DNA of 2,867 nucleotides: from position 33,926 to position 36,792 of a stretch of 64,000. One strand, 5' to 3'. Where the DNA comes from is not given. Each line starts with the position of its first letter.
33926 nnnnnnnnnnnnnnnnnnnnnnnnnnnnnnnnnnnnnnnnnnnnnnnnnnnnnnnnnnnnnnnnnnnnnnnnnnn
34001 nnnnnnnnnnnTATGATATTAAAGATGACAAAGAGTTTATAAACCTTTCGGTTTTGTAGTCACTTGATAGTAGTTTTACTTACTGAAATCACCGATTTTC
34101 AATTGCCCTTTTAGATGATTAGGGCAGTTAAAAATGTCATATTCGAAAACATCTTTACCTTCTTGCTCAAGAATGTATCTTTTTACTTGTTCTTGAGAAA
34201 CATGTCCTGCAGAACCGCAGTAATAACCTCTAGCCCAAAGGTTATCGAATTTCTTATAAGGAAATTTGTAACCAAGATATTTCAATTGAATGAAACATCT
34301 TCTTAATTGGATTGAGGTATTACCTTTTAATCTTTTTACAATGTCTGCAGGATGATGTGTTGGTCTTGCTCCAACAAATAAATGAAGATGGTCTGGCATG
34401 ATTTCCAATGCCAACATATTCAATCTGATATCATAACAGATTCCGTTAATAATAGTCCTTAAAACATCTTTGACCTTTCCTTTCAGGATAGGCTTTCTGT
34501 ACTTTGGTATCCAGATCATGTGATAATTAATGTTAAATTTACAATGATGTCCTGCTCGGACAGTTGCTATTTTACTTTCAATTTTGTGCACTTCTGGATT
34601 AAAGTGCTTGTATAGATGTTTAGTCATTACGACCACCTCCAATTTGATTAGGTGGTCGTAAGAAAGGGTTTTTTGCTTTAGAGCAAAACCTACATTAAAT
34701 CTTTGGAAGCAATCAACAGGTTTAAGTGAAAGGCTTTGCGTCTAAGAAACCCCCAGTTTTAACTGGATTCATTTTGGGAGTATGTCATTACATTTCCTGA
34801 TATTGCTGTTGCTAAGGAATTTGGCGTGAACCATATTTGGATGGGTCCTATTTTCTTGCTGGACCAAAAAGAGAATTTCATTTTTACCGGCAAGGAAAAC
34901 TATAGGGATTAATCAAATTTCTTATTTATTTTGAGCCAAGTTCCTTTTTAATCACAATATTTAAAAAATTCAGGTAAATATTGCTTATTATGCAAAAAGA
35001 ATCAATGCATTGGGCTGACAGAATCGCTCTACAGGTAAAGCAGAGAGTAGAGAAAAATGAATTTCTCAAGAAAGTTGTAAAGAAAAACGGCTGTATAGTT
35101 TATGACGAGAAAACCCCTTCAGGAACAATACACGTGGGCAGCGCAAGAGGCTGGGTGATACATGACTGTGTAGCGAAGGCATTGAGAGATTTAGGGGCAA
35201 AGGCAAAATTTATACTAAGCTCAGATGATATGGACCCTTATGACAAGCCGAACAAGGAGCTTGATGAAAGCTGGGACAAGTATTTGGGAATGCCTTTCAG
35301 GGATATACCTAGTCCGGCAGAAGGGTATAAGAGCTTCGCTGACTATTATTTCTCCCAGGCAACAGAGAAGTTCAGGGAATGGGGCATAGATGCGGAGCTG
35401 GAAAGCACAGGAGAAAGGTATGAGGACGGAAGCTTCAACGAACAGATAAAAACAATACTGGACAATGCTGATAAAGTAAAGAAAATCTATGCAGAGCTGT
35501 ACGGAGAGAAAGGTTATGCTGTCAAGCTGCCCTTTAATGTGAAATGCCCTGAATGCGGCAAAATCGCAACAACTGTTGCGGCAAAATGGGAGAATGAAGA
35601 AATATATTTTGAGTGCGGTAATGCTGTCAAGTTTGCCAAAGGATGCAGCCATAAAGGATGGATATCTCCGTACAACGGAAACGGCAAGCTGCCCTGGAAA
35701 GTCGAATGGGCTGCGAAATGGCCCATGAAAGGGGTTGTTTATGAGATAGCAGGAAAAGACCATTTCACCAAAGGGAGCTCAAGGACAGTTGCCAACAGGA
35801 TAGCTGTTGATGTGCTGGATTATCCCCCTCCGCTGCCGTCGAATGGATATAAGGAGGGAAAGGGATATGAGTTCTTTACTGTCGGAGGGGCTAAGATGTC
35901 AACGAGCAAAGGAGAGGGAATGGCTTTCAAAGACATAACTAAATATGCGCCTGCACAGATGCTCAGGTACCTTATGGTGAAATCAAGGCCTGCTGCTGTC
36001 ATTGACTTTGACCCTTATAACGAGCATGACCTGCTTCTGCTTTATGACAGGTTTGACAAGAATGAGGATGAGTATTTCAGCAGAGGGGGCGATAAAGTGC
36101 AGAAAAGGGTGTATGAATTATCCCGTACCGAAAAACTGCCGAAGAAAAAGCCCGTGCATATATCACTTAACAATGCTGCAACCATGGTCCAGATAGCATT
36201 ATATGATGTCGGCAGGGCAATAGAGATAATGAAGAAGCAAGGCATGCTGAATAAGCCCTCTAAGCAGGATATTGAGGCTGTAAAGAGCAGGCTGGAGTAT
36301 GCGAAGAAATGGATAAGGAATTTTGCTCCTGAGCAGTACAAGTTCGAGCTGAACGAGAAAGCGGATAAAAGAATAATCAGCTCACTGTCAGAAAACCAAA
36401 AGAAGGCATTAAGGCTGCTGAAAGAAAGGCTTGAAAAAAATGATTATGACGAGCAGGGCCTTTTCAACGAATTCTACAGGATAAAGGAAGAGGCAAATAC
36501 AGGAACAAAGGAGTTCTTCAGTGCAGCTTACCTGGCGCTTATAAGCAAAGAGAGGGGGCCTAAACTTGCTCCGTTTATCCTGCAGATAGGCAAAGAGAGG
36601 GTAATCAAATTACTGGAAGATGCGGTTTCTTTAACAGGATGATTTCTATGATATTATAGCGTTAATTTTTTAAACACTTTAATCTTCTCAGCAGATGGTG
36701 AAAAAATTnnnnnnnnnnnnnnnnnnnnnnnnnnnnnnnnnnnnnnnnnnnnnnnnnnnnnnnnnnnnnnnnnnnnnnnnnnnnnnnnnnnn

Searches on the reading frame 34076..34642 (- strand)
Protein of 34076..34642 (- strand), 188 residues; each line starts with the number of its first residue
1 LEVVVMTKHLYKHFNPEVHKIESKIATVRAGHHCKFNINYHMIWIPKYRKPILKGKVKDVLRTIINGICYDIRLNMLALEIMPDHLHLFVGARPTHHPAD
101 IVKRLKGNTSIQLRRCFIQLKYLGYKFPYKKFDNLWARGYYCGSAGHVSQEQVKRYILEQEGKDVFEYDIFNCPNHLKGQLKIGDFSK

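Call 5: search_protein_families(library=pfam, proteins=[window:34076-34642:-], max_evalue=0.01)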
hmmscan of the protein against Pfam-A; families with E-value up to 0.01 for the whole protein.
window:34076-34642:- (188 aa): 1 family
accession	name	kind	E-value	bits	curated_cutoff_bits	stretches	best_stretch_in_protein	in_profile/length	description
PF01797.21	Y1_Tnp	-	3.1e-32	111.7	23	1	35-160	2-121/121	Transposase IS200 like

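Call 9: search_protein_families(library=ncbifam, proteins=[window:34076-34642:-], max_evalue=0.01)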
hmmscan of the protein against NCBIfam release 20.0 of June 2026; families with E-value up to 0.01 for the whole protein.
window:34076-34642:- (188 aa): 2 families
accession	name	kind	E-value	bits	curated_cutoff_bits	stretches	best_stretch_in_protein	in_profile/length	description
NF033573.1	transpos_IS200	equivalog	2.1e-37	128.2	55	1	29-157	2-124/126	IS200/IS605 family transposase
NF047646.1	REP_Tyr_transpos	equivalog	1.1e-06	28.6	80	1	54-141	27-110/146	REP-associated tyrosine transposase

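Call 44: find_homologous_proteins(query=window:34076-34642:-, max_evalue=1e-20)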
Query window:34076-34642:- (188 aa): 566 proteins with E <= 1e-20 among 667 candidates; the best 120 are listed.
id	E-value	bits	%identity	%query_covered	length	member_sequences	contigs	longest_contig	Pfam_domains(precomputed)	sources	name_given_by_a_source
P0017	1.5e-111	388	91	97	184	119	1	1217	PF01797.22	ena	-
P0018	1.8e-109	382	86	97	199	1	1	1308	PF01797.22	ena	-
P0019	7.5e-100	350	82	96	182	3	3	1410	PF01797.22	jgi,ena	jgi:putative transposase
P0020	1.3e-98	346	82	97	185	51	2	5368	PF01797.22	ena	-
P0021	9.9e-97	340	81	96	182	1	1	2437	PF01797.22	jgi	-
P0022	1.1e-96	340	81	94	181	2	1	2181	PF01797.22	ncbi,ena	-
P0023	1.3e-96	340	80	96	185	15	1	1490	PF01797.22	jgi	-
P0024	1.4e-96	340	80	96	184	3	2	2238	PF01797.22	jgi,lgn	-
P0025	7.3e-96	337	79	97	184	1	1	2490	PF01797.22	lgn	-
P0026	9.7e-96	337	83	97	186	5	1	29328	PF01797.22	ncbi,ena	-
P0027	1.0e-94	334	81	97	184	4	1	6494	PF01797.22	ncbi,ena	-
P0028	1.2e-94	333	79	97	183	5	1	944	PF01797.22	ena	-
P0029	2.6e-94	332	81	97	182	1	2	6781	PF01797.22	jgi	-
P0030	4.1e-94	332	77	100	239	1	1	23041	PF01797.22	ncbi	-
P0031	1.3e-93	330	80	97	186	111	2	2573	PF01797.22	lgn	-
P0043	6.7e-90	318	76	96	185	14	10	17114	PF01797.22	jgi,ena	-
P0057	5.3e-88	312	74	94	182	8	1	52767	PF01797.22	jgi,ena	-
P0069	2.5e-86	306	75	97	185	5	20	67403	PF01797.22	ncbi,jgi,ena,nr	ncbi:MAG TPA: IS200/IS605 family transposase [Candidatus Nanoarchaeia archaeon]|nr:IS200/IS605 famil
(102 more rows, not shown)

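Call 45: find_encoding_contigs(protein=P0026, flank=5000, max_places=3)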
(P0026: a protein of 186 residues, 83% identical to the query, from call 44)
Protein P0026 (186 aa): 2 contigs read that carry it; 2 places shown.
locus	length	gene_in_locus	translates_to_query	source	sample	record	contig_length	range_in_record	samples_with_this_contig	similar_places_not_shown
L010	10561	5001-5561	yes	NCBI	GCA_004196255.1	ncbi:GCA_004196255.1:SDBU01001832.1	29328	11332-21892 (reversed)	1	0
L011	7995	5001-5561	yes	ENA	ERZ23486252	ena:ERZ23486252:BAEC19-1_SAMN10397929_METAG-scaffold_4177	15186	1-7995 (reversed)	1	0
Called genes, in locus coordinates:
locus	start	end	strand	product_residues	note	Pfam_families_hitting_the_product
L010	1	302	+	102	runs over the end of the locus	-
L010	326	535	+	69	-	-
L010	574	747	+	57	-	-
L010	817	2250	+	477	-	PF02310:B12-binding, PF04055:Radical_SAM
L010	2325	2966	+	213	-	PF00589:Phage_integrase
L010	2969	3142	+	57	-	-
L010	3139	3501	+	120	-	-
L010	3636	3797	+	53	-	-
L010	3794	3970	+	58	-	-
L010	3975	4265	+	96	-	-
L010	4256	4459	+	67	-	-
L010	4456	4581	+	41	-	-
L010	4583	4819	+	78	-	-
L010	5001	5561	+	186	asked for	PF01797:Y1_Tnp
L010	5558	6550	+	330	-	PF02195:ParB_N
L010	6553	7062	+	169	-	-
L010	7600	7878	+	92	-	PF18902:DUF5658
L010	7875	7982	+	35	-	-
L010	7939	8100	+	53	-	-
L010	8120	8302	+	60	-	-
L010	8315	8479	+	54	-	-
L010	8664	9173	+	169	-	PF04307:YdjM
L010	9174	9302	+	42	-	-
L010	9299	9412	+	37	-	-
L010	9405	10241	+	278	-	PF01145:Band_7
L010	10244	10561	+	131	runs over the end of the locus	-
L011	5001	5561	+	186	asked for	PF01797:Y1_Tnp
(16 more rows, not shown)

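Call 46: find_encoding_contigs(protein=P0069, flank=5000, max_places=8)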
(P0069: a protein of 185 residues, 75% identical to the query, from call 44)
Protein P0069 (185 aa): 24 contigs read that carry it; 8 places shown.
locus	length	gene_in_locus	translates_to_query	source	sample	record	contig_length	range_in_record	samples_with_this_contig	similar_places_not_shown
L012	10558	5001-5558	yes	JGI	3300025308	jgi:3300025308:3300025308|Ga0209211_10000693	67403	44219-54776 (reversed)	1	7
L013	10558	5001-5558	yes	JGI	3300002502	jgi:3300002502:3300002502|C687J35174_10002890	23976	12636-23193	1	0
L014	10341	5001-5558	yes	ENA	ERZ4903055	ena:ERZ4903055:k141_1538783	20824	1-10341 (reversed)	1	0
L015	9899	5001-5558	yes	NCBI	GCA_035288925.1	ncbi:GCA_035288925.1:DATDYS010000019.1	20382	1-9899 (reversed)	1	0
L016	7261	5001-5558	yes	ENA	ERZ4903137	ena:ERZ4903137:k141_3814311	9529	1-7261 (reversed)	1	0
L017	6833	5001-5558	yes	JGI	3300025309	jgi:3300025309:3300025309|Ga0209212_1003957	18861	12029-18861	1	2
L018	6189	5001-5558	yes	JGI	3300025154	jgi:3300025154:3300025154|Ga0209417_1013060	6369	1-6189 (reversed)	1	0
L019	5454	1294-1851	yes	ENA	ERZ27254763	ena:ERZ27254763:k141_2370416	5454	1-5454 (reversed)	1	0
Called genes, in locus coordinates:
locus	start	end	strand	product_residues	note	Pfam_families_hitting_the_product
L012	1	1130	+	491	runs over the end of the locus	PF14010:PEPcase_2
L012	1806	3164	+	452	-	PF04851:ResIII, PF00270:DEAD, PF00271:Helicase_C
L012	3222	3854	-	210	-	PF09335:VTT_dom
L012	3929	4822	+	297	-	PF17773:UPF0176_N, PF00581:Rhodanese, PF12368:Rhodanese_C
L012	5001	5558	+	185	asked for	PF01797:Y1_Tnp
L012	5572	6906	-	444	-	-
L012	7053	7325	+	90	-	PF14277:DUF4364 (weak)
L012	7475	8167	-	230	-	PF13462:Thioredoxin_4, PF13098:Thioredoxin_2, PF01323:DSBA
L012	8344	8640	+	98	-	PF01883:FeS_assembly_P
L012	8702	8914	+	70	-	PF03083:MtN3_slv, PF04193:PQ-loop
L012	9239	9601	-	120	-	-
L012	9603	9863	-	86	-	-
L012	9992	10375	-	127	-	-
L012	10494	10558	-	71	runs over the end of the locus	-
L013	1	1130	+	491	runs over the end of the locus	PF14010:PEPcase_2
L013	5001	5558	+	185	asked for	PF01797:Y1_Tnp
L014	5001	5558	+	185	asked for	PF01797:Y1_Tnp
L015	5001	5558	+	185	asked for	PF01797:Y1_Tnp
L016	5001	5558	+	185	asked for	PF01797:Y1_Tnp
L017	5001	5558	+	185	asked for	PF01797:Y1_Tnp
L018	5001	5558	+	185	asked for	PF01797:Y1_Tnp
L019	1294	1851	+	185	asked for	PF01797:Y1_Tnp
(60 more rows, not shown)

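Call 49: search_protein_families(library=pfam, proteins=[L012:5572-6906:-, L010:5558-6550:+, L010:6553-7062:+], max_evalue=0.01)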
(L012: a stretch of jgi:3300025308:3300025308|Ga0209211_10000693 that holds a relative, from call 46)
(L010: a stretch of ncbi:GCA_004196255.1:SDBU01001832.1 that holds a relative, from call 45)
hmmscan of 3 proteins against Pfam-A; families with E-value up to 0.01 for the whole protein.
L012:5572-6906:- (444 aa): 0 families

L010:5558-6550:+ (330 aa): 1 family
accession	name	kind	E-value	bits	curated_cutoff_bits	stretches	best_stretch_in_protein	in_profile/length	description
PF02195.25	ParB_N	-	0.00048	20.6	26.3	1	3-95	6-94/95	ParB N-terminal domain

L010:6553-7062:+ (169 aa): 0 families

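Call 95: find_encoding_contigs(protein=P0057, flank=6000, max_places=3)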
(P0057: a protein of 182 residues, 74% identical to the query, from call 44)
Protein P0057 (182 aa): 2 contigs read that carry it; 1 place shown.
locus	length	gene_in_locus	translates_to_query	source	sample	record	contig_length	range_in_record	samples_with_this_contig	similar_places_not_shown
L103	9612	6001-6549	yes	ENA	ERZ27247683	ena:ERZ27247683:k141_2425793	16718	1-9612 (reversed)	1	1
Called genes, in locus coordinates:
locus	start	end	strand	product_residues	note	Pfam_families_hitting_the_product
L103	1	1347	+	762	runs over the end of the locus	PF07728:AAA_5, PF14890:Intein_splicing, PF14528:LAGLIDADG_3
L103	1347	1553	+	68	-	-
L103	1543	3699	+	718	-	PF00092:VWA, PF13519:VWA_2 (weak)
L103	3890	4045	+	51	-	-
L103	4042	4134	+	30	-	-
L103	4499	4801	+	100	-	-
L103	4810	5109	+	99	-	-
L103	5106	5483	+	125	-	-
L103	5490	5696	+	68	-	-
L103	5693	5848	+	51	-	-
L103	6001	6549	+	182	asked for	PF01797:Y1_Tnp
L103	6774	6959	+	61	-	-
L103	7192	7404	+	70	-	-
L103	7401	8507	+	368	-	-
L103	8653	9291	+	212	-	-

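Call 96: find_encoding_contigs(protein=P0043, flank=6000, max_places=8)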
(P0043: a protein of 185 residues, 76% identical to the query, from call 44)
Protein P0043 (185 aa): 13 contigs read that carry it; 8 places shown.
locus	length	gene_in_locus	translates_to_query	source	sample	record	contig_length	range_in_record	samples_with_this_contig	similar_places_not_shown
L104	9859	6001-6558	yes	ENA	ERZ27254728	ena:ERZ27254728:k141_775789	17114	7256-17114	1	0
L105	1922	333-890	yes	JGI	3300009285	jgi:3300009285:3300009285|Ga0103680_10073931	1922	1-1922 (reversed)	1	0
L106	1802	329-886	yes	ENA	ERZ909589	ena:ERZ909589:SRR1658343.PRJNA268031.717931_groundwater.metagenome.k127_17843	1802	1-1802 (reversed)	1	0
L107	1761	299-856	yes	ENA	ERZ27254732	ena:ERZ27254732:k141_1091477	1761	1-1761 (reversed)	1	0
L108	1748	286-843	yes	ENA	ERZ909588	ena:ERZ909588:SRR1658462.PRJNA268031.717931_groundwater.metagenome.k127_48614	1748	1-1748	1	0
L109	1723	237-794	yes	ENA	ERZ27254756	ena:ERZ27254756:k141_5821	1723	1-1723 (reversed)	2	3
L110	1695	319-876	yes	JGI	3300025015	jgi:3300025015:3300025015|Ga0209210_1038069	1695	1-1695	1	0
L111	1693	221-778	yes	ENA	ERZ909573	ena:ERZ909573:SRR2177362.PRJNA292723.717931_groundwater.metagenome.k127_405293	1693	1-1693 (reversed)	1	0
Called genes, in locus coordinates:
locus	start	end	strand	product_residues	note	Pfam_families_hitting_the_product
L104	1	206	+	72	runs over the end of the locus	-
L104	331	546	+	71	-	-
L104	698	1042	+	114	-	-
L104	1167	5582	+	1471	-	PF13385:Laminin_G_3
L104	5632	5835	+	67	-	-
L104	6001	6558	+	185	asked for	PF01797:Y1_Tnp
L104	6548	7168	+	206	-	-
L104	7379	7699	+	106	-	-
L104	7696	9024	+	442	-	-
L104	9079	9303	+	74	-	-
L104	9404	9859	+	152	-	?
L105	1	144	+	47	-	?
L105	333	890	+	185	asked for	PF01797:Y1_Tnp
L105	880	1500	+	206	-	-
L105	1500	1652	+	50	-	-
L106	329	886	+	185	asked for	PF01797:Y1_Tnp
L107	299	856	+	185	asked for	PF01797:Y1_Tnp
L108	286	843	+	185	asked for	PF01797:Y1_Tnp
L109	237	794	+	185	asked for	PF01797:Y1_Tnp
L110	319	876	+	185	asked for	PF01797:Y1_Tnp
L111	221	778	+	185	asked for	PF01797:Y1_Tnp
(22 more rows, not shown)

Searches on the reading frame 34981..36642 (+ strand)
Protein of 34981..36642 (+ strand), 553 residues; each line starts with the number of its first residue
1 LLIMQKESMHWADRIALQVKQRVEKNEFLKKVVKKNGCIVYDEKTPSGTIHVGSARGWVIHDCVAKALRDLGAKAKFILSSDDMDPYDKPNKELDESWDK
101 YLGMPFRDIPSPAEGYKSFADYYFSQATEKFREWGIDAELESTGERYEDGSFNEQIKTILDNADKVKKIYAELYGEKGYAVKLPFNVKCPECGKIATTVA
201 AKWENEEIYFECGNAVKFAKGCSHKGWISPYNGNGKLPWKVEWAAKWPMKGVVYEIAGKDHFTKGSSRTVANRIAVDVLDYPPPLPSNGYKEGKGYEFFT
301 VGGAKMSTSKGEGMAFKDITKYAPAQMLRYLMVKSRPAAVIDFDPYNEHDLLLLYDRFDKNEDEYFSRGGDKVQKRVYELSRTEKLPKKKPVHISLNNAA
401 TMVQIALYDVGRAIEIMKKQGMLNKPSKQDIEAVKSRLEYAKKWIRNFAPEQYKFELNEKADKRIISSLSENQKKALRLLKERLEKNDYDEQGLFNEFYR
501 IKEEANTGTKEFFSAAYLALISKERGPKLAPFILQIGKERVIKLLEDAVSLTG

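Call 9: search_protein_families(library=ncbifam, proteins=[window:34981-36642:+], max_evalue=0.01)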
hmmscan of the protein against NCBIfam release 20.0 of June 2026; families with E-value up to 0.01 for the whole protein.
window:34981-36642:+ (553 aa): 11 families
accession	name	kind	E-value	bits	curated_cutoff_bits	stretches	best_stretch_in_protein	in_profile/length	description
TIGR00467.1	lysS_arch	equivalog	4.7e-107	358.6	147.55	1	9-546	1-512/515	lysine--tRNA ligase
NF001968.0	PRK00750.1-2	equivalog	7.2e-43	146.8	648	1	13-550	17-524/528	lysine--tRNA ligase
TIGR00464.1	gltX_bact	equivalog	4e-07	29.3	289.95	1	433-548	348-467/470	glutamate--tRNA ligase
TIGR00435.1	cysS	equivalog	3.8e-05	22.9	340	0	297-347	257-307/466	cysteine--tRNA ligase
NF001100.0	PRK00133.1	equivalog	3.9e-05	22.4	587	1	296-344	321-369/676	methionine--tRNA ligase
TIGR00398.1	metG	equivalog_domain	8.8e-05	21.4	336.35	1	297-338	319-360/530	methionine--tRNA ligase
TIGR00463.1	gltX_arch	equivalog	0.0002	20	401.75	1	6-98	60-148/560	glutamate--tRNA ligase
NF008957.0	PRK12300.1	subfamily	0.005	14.8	677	0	297-450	618-766/946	leucine--tRNA ligase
NF003169.0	PRK04156.1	equivalog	0.0057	15.3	516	0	21-91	84-151/567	glutamate--tRNA ligase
NF008859.0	PRK11893.2-1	equivalog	0.0088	15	553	0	44-87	11-55/498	methionine--tRNA ligase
NF011482.0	PRK14892.1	equivalog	0.0096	15.8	109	0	181-214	16-47/101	putative transcription elongation factor Elf1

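Call 79: find_homologous_proteins(query=window:34981-36642:+, max_evalue=1e-100)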
Query window:34981-36642:+ (553 aa): 380 proteins with E <= 1e-100 among 8000 candidates; the best 120 are listed.
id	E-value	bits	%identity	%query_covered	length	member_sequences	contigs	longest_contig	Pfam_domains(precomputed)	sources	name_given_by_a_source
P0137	0.0e+0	1261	100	99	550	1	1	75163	PF19269.5,PF09334.18,PF01921.25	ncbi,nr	ncbi:lysine--tRNA ligase [Candidatus Woesearchaeota archaeon]|nr:lysine--tRNA ligase [Candidatus Woe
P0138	1.3e-274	930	73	98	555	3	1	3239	PF09334.18,PF01921.25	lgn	-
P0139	7.3e-272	921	72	98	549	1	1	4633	PF09334.18,PF01921.25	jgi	jgi:lysyl-tRNA synthetase class 1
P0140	7.4e-270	914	72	98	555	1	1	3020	PF19269.5,PF09334.18,PF01921.25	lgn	-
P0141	4.1e-261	885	71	98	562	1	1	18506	PF19269.5,PF09334.18,PF01921.25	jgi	jgi:lysyl-tRNA synthetase class 1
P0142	1.2e-253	861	68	98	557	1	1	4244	PF19269.5,PF09334.18,PF01406.26,PF01921.25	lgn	-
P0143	1.7e-253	860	69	98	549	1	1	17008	PF19269.5,PF01921.25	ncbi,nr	ncbi:lysine--tRNA ligase [Candidatus Woesearchaeota archaeon]|nr:lysine--tRNA ligase [Candidatus Woe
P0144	3.8e-252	856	67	98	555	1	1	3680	PF19269.5,PF09334.18,PF01921.25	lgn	-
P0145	1.0e-250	851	68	98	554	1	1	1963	PF09334.18,PF01921.25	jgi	jgi:lysyl-tRNA synthetase class 1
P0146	6.6e-234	796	65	97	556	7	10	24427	PF09334.18,PF01921.25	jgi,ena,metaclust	metaclust:\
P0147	4.3e-230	783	64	98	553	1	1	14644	PF19269.5,PF09334.18,PF01921.25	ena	-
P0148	6.8e-218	743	60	99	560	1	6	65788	PF19269.5,PF09334.18,PF01921.25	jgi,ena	-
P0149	8.2e-217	739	61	97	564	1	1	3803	PF19269.5,PF09334.18,PF01921.25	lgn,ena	-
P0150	1.4e-216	738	60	98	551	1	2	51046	PF01921.25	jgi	jgi:lysyl-tRNA synthetase, class I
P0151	4.1e-214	730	61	98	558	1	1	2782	PF19269.5,PF09334.18,PF01921.25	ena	-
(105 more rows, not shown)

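Call 80: find_encoding_contigs(protein=P0141, flank=6000, max_places=2)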
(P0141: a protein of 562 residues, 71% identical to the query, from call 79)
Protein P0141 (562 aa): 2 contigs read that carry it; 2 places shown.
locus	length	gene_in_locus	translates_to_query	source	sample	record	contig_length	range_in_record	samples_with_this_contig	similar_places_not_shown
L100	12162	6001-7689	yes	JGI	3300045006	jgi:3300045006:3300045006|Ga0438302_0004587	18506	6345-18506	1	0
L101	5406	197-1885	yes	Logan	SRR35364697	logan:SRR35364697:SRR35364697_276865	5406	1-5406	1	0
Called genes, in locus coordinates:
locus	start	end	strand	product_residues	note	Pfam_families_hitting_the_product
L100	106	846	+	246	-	PF01978:TrmB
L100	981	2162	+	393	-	PF00155:Aminotran_1_2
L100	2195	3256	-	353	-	PF00480:ROK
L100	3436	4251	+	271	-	PF03239:FTR1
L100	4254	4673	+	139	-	PF00173:Cyt-b5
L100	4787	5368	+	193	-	PF01909:NTP_transf_2, PF18765:Polbeta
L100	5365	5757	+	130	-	-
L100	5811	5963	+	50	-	-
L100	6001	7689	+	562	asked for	PF01921:tRNA-synt_1f, PF09334:tRNA-synt_1g (faint), PF19269:Anticodon_2 (weak)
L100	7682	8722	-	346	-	PF01073:3Beta_HSD, PF01370:Epimerase, PF02719:Polysacc_synt_2, PF13460:NAD_binding_10 (faint), PF16363:GDP_Man_Dehyd, PF07993:NAD_binding_4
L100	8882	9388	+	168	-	-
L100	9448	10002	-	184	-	PF03367:Zn_ribbon_ZPR1 (weak), PF22794:jr-ZPR1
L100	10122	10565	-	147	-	PF04472:SepF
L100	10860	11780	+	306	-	PF02729:OTCace_N, PF00185:OTCace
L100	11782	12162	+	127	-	?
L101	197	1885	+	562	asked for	PF01921:tRNA-synt_1f, PF09334:tRNA-synt_1g (faint), PF19269:Anticodon_2 (weak)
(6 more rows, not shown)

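Call 81: find_encoding_contigs(protein=P0143, flank=6000, max_places=2)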
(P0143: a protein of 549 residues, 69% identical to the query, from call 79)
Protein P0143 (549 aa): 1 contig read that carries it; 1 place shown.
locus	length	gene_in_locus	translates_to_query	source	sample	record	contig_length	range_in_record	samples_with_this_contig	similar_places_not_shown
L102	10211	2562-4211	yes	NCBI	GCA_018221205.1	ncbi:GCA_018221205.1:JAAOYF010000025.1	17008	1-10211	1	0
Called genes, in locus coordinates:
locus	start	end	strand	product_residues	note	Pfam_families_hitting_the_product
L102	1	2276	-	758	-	PF04851:ResIII, PF00270:DEAD, PF00271:Helicase_C, PF19306:WHD_Lhr, PF08494:DEAD_assoc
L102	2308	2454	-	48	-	-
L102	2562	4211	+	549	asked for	PF01921:tRNA-synt_1f, PF19269:Anticodon_2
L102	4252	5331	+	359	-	PF05222:AlaDh_PNT_N, PF01262:AlaDh_PNT_C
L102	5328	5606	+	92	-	PF12769:PNTB_4TM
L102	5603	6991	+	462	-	PF02233:PNTB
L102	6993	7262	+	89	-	-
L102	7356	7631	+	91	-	-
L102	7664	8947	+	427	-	PF00696:AA_kinase, PF22468:ACT_9 (weak), PF13840:ACT_7 (weak), PF22468:ACT_9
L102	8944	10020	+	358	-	PF01118:Semialdhyde_dh, PF02774:Semialdhyde_dhC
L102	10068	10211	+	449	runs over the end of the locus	PF01554:MatE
